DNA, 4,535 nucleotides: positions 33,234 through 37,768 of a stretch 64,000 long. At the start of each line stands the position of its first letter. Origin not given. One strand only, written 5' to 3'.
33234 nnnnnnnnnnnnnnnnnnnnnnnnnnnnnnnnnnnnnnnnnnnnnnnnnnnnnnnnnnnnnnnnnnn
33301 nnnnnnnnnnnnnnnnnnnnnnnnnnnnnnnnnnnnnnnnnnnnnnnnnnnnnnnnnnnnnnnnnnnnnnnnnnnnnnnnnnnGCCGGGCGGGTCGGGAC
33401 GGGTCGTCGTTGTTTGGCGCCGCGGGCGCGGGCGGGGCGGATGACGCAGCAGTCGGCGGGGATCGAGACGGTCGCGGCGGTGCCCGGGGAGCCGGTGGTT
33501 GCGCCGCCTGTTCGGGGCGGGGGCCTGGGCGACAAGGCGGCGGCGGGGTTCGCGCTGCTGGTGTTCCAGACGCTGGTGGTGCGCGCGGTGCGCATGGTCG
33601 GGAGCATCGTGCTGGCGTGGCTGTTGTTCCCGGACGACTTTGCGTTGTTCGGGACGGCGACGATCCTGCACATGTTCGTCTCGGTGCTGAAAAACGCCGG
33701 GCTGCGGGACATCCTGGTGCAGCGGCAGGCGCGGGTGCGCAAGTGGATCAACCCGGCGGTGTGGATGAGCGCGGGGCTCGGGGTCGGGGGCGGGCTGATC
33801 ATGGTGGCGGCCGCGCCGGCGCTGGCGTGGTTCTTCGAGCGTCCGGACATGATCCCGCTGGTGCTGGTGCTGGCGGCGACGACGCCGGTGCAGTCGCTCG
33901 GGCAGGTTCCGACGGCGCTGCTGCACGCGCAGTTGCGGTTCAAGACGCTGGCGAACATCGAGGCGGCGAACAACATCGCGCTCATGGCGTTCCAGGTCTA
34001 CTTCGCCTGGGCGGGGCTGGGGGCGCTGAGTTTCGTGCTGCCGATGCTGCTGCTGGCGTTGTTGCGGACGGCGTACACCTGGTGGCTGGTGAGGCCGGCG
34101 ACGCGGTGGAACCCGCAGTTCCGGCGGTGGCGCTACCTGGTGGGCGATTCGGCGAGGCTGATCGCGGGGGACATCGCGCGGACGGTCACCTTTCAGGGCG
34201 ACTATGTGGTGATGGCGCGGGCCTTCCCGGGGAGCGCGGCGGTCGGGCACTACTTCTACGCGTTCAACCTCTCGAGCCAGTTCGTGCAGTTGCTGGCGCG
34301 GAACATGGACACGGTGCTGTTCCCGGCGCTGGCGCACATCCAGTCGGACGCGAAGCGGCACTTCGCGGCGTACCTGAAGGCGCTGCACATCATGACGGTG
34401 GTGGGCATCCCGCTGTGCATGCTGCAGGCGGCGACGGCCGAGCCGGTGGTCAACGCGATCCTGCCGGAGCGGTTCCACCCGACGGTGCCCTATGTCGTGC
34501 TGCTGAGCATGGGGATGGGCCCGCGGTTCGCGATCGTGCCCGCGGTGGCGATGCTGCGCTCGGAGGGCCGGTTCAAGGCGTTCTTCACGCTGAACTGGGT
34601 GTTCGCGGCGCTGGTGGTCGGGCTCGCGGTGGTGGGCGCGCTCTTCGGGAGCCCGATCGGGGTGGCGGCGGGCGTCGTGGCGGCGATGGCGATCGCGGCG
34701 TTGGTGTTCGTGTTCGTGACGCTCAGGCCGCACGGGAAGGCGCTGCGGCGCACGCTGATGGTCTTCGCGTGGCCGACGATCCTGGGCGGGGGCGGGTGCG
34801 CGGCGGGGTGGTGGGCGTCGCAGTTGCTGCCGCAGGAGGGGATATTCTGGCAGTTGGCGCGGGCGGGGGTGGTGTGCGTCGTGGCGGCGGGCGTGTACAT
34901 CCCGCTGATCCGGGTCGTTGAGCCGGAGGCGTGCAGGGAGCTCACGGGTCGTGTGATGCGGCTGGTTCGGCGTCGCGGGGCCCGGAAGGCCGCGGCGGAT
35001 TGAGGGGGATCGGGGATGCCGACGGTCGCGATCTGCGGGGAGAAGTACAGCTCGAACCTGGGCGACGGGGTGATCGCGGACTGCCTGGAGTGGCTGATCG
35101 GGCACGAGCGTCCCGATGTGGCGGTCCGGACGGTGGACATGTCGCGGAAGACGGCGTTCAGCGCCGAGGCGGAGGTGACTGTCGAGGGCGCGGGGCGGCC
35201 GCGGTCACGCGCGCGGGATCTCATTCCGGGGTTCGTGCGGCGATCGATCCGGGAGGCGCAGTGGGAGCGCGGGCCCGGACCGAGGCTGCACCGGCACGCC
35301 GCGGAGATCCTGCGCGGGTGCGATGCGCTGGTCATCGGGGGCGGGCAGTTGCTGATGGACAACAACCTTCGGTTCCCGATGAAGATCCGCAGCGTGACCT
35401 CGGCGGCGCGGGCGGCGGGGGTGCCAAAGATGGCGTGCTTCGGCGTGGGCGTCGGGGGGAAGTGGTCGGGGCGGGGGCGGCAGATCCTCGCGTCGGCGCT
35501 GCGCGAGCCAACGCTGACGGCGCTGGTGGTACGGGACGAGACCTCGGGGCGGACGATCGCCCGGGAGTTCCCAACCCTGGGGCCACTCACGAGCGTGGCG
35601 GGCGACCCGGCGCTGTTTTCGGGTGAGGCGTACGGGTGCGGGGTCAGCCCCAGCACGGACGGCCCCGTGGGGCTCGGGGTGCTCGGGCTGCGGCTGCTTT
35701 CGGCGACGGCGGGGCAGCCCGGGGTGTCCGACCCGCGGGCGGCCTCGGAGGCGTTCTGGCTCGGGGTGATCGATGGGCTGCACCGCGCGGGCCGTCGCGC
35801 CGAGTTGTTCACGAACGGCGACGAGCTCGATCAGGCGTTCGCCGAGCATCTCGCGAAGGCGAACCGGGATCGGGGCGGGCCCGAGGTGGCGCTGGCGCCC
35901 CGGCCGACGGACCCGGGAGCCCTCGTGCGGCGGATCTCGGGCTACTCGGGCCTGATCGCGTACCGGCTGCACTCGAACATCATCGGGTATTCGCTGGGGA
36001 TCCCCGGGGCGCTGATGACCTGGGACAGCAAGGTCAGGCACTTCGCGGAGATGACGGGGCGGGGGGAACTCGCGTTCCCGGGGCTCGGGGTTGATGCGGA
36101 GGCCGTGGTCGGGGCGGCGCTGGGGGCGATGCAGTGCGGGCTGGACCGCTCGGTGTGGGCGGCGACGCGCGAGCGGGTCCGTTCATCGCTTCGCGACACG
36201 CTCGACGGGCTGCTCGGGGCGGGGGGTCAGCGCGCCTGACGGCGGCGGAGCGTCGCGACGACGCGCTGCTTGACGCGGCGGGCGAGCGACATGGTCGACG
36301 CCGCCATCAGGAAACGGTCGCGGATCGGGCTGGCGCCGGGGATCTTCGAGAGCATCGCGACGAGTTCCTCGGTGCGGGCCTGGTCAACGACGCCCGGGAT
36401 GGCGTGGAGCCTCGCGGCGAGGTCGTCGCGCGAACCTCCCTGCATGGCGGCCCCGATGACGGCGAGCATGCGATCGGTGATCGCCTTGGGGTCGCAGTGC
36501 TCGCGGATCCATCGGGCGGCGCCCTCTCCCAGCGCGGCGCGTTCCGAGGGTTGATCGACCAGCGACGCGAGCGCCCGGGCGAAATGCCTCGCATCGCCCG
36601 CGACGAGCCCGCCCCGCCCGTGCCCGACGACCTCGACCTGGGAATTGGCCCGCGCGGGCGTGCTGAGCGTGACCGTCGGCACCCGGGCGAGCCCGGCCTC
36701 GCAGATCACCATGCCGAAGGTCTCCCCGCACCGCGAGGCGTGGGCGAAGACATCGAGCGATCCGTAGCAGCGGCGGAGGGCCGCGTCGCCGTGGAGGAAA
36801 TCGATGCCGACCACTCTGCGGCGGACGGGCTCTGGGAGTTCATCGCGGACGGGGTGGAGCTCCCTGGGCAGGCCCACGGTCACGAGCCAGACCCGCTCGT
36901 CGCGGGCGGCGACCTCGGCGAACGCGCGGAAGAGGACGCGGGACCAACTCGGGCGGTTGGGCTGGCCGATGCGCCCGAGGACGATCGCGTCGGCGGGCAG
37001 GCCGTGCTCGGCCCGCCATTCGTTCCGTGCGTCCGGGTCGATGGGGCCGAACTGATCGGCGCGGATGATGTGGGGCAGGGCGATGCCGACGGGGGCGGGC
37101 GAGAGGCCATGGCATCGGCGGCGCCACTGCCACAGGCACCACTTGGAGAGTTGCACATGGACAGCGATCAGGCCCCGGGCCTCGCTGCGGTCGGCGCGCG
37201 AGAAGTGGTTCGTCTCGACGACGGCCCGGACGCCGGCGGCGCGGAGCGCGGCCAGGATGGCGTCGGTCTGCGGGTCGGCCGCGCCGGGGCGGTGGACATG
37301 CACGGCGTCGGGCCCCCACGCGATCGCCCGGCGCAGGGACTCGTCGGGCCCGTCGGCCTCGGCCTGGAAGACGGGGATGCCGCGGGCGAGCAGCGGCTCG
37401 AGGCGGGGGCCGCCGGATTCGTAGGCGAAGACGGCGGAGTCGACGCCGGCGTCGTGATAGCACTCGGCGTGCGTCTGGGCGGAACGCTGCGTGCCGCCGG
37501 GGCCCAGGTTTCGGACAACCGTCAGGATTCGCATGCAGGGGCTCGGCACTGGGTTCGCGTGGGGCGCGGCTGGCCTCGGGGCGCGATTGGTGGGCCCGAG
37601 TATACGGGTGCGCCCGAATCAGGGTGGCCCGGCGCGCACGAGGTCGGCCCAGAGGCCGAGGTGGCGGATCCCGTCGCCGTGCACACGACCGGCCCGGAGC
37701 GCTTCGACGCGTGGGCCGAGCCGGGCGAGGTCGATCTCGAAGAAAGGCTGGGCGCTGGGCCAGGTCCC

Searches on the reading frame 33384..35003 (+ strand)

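Call 11: search_protein_families(library=pfam, proteins=[window:33384-35003:+], max_evalue=0.001)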
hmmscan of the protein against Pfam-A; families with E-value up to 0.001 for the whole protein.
window:33384-35003:+ (539 aa): 2 families
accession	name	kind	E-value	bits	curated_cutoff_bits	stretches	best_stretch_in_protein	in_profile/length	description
PF13440.11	Polysacc_synt_3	-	9.4e-51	173.2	23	1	76-369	1-293/293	Polysaccharide biosynthesis protein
PF01943.22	Polysacc_synt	-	3.9e-17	63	28.2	1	54-320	3-274/274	Polysaccharide biosynthesis protein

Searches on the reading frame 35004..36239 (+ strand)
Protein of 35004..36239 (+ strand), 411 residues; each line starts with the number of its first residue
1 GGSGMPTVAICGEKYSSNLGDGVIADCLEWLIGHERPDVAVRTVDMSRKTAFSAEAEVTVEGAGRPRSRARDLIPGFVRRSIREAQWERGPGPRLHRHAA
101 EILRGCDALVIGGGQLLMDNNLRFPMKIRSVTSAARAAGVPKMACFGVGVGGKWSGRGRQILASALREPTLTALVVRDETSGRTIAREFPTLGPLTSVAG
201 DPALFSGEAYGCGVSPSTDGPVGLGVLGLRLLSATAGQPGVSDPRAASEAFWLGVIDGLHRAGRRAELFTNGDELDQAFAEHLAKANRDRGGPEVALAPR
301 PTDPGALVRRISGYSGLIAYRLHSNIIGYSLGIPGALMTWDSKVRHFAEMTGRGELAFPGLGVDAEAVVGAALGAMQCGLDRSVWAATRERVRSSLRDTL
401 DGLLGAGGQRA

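Call 11: search_protein_families(library=pfam, proteins=[window:35004-36239:+], max_evalue=0.001)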
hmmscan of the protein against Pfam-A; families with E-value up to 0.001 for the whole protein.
window:35004-36239:+ (411 aa): 1 family
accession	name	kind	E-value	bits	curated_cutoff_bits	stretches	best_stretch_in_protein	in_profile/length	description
PF04230.19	PS_pyruv_trans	-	4.4e-15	56.8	25.3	1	18-342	1-280/280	Polysaccharide pyruvyl transferase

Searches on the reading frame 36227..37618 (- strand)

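Call 11: search_protein_families(library=pfam, proteins=[window:36227-37618:-], max_evalue=0.001)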
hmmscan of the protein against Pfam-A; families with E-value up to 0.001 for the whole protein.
window:36227-37618:- (463 aa): 3 families
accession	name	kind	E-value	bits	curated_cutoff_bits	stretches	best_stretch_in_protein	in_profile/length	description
PF13692.12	Glyco_trans_1_4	-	2.7e-13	50.8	27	1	213-355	6-141/142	Glycosyl transferases group 1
PF00534.26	Glycos_transf_1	-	4.2e-11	43.1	26.4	1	199-369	3-171/172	Glycosyl transferases group 1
PF13439.12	Glyco_transf_4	-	7.1e-06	26.6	28.5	1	40-171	1-132/170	Glycosyltransferase Family 4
